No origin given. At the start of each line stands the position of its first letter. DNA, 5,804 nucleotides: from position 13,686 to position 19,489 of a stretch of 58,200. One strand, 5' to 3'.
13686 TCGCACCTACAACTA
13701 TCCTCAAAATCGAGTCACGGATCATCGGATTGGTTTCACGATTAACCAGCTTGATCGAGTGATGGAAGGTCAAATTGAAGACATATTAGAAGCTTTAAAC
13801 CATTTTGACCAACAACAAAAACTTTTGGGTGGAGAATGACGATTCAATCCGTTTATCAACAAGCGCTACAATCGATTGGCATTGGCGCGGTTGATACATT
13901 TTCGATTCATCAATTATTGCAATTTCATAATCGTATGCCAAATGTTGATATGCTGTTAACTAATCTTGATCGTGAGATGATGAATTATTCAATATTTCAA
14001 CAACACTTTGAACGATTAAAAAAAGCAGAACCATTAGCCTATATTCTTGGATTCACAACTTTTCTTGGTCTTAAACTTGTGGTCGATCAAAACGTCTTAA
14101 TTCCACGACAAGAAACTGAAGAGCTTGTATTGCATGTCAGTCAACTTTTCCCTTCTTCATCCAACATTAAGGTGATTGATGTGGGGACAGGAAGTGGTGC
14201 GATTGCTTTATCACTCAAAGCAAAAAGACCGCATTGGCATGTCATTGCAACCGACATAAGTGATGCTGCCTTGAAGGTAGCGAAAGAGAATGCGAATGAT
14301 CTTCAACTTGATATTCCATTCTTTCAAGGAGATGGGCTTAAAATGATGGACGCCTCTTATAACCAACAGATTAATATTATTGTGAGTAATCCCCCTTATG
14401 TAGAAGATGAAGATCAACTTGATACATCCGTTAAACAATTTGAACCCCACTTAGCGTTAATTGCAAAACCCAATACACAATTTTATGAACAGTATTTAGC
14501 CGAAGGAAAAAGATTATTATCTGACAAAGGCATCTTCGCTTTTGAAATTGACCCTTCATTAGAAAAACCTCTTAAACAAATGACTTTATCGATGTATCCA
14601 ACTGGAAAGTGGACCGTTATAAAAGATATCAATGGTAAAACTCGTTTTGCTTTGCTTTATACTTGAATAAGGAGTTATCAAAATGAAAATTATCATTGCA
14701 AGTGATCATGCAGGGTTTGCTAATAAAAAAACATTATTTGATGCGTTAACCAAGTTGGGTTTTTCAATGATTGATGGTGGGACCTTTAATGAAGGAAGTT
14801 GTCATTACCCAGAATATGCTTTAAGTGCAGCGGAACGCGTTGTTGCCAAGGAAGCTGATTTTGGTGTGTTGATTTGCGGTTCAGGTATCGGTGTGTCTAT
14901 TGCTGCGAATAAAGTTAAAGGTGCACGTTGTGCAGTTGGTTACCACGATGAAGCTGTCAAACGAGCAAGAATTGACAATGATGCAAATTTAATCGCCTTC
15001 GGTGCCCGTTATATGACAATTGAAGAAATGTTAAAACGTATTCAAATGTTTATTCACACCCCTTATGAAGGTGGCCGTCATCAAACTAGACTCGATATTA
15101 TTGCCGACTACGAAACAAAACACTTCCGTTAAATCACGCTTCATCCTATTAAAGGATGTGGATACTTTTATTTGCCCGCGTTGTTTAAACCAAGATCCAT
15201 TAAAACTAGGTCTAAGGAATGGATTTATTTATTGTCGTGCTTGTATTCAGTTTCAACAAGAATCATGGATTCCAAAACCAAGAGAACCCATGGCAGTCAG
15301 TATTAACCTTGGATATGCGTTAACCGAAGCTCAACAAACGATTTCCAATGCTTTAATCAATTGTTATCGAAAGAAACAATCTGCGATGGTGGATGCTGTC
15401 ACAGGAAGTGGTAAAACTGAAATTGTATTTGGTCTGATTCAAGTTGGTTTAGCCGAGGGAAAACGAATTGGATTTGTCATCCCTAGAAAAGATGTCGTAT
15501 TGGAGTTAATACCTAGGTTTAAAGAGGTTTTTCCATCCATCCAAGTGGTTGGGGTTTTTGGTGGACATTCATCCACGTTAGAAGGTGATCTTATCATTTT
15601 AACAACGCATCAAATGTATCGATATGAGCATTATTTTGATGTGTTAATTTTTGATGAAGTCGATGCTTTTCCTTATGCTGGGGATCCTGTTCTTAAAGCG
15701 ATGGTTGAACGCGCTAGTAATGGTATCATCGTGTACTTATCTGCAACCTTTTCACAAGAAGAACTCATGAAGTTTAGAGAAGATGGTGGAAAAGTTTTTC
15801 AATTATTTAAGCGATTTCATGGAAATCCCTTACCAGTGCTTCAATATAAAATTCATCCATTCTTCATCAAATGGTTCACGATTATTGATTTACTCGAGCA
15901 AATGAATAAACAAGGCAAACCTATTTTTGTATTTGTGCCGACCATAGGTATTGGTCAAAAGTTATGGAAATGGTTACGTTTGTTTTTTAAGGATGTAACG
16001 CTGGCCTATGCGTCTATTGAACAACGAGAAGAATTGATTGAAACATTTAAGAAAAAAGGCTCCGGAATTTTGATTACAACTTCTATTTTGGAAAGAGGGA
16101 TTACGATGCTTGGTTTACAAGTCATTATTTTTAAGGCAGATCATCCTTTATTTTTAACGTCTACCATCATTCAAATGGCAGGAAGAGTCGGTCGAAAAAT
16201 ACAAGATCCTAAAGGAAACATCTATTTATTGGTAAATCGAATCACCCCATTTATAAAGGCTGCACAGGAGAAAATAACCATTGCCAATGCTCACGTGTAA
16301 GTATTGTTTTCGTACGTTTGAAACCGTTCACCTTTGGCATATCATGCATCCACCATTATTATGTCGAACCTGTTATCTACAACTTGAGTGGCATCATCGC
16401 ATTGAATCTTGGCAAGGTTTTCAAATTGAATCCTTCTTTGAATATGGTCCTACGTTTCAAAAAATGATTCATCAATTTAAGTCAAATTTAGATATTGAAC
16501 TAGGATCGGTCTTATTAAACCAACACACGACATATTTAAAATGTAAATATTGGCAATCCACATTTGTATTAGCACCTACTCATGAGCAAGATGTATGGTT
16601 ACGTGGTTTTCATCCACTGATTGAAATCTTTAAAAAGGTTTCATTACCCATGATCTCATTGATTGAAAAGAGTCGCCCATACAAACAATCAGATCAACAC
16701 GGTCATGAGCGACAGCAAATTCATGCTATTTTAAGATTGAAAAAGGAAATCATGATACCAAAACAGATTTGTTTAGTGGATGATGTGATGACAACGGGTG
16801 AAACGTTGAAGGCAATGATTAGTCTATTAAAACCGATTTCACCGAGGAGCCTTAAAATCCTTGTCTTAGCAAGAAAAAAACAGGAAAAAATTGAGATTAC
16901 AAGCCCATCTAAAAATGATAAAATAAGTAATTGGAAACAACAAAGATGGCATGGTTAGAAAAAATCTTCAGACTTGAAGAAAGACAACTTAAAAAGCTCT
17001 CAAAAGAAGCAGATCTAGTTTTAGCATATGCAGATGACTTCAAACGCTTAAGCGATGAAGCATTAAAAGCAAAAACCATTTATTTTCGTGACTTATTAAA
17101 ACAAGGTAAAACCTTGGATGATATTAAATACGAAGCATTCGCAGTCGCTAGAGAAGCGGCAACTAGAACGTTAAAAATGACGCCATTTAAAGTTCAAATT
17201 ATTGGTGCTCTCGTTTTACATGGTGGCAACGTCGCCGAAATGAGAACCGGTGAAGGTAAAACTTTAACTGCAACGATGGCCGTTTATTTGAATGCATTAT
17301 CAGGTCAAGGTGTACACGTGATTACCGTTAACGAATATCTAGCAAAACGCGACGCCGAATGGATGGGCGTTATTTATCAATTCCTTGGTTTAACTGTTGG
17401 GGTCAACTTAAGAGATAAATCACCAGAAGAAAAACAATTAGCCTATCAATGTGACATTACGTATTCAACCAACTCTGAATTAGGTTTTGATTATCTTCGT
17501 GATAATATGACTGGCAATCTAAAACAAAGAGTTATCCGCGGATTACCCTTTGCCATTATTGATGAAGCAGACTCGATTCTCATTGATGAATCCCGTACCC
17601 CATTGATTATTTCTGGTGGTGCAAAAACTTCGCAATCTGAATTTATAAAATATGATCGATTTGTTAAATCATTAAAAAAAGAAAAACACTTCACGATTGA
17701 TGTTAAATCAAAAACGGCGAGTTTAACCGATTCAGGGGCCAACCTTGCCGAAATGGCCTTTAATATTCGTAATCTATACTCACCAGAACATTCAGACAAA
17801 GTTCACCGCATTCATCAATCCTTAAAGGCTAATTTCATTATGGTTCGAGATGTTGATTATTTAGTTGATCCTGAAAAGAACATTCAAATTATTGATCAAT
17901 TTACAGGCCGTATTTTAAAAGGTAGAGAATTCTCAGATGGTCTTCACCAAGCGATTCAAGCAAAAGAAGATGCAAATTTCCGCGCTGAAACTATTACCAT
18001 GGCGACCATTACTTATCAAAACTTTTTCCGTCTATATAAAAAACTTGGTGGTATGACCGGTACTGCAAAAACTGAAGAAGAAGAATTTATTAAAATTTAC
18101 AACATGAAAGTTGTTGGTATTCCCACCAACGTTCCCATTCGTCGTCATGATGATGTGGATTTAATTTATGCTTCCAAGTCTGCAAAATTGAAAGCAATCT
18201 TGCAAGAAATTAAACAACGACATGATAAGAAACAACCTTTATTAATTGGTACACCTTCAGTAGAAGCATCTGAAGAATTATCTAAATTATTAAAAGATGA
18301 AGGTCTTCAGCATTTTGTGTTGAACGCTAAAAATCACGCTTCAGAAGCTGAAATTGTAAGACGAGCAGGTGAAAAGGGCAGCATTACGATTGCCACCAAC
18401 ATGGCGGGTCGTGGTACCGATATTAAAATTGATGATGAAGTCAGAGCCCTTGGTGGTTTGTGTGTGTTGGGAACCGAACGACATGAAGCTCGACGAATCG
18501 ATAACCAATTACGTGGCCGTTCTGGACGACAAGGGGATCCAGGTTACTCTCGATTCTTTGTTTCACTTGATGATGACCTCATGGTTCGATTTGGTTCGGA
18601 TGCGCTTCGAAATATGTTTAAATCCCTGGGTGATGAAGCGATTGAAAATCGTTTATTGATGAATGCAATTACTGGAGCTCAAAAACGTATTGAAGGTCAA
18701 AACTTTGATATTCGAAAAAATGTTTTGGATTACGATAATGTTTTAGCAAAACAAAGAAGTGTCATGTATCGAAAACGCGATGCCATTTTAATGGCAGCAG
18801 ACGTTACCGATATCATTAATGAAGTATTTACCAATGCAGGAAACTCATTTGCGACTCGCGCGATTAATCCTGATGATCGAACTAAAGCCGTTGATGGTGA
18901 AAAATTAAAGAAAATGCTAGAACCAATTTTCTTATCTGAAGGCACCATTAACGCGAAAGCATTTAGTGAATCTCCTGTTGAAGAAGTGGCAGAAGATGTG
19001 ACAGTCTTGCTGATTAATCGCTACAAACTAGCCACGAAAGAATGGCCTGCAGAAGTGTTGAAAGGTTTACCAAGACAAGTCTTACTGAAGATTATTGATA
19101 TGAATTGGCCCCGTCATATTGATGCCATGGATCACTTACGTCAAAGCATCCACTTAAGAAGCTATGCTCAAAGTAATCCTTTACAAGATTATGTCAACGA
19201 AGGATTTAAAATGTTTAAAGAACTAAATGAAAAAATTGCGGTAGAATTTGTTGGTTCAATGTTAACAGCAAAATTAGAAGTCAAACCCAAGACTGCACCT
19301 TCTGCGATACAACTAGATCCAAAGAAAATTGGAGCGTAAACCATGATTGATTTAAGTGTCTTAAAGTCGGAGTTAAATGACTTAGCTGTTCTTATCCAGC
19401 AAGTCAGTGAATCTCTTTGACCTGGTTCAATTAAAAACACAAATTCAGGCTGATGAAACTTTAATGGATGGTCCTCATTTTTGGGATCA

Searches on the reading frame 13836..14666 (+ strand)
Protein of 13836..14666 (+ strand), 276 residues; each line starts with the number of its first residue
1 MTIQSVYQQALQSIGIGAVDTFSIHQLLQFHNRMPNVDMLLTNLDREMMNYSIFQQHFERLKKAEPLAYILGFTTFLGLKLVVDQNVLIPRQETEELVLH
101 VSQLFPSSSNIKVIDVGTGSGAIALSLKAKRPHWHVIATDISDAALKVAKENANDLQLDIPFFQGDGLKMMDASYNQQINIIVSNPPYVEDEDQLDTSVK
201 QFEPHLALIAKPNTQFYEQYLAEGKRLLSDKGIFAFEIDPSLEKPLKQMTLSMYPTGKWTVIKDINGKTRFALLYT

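Call 79: search_protein_families(library=pfam, proteins=[window:13836-14666:+], max_evalue=0.0001)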
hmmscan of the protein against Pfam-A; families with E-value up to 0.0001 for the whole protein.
window:13836-14666:+ (276 aa): 12 families
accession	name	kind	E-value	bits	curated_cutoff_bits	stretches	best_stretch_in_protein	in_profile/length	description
PF05175.20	MTS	-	4e-16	59.6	23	1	105-197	27-117/170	Methyltransferase small domain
PF13847.12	Methyltransf_31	-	4.5e-13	49.6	27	1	108-237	2-110/145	Methyltransferase domain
PF13649.12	Methyltransf_25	-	9.4e-11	42.7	27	1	113-193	1-81/97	Methyltransferase domain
PF08241.18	Methyltransf_11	-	1.1e-07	32.8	21.2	1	114-170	1-54/95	Methyltransferase domain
PF06325.19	PrmA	-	4e-07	30.3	22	1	110-185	162-233/296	Ribosomal protein L11 methyltransferase (PrmA)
PF08242.18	Methyltransf_12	-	1.6e-06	29.2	30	1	114-160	1-48/98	Methyltransferase domain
PF07669.17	Eco57I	-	6.2e-06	26.8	25.3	1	161-236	64-132/171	Eco57I restriction-modification methylase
PF12847.13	Methyltransf_18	-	7.9e-06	26.4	27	1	109-178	16-85/151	Methyltransferase domain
PF03602.21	Cons_hypoth95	-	2.8e-05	24.3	24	1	109-204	41-138/182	Conserved hypothetical protein 95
PF01170.24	UPF0020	-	7e-05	23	22.3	0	130-194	73-137/197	RMKL-like, methyltransferase domain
PF05971.18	Methyltransf_10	-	7.3e-05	22.7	23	1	96-197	91-196/299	RNA methyltransferase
PF13489.12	Methyltransf_23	-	8.3e-05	22.8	27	0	97-184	9-87/164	Methyltransferase domain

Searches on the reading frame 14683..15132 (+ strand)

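Call 79: search_protein_families(library=pfam, proteins=[window:14683-15132:+], max_evalue=0.0001)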
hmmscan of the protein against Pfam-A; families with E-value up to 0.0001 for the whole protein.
window:14683-15132:+ (149 aa): 1 family
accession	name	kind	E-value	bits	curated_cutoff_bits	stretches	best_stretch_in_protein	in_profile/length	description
PF02502.23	LacAB_rpiB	-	1.8e-45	154.8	24.7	1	3-140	1-138/138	Ribose/Galactose Isomerase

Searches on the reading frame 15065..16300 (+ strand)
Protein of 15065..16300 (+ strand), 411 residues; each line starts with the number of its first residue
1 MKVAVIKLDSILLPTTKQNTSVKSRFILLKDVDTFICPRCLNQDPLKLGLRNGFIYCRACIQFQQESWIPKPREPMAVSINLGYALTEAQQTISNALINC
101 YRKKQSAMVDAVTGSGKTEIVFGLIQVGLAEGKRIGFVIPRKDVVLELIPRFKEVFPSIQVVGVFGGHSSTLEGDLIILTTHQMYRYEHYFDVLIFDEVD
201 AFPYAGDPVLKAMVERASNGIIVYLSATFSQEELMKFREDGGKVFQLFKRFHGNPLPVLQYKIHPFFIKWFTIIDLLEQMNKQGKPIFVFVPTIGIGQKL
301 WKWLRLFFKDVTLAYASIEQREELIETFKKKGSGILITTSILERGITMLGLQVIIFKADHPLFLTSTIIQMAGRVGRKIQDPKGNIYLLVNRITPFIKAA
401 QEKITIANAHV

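Call 79: search_protein_families(library=pfam, proteins=[window:15065-16300:+], max_evalue=0.0001)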
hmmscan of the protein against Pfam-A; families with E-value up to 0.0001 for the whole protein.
window:15065-16300:+ (411 aa): 3 families
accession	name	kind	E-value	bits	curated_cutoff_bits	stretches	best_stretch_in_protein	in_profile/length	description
PF04851.21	ResIII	-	2.4e-15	57.2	22.5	1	85-230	3-163/164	Type III restriction enzyme, res subunit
PF00270.35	DEAD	-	1.8e-13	51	26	1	90-234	4-164/167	DEAD/DEAH box helicase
PF00271.37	Helicase_C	-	3.2e-11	43.9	23.5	1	273-377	6-108/110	Helicase conserved C-terminal domain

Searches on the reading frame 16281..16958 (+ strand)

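Call 79: search_protein_families(library=pfam, proteins=[window:16281-16958:+], max_evalue=0.0001)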
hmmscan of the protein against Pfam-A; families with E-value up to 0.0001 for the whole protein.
window:16281-16958:+ (225 aa): 1 family
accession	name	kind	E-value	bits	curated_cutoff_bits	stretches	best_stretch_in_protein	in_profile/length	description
PF00156.33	Pribosyltran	-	2.4e-11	43.6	26.3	1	134-215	63-143/158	Phosphoribosyl transferase domain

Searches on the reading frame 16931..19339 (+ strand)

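Call 79: search_protein_families(library=pfam, proteins=[window:16931-19339:+], max_evalue=0.0001)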
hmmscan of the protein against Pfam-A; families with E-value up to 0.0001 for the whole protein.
window:16931-19339:+ (802 aa): 5 families
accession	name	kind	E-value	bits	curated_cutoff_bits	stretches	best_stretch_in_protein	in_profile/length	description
PF07517.20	SecA_DEAD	-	1.9e-118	395.4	24.6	1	10-386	2-289/290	SecA DEAD-like domain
PF21090.3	P-loop_SecA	-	2e-71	240.3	27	2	402-502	1-101/205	SecA P-loop domain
PF07516.18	SecA_SW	-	8.1e-54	183.2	26.7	1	570-779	1-198/200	SecA Wing and Scaffold domain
PF01043.26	SecA_PP_bind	-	2.3e-33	115.5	23.5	1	235-343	3-110/110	SecA preprotein cross-linking domain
PF00270.35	DEAD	-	1.4e-06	28.6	26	1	99-219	16-132/167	DEAD/DEAH box helicase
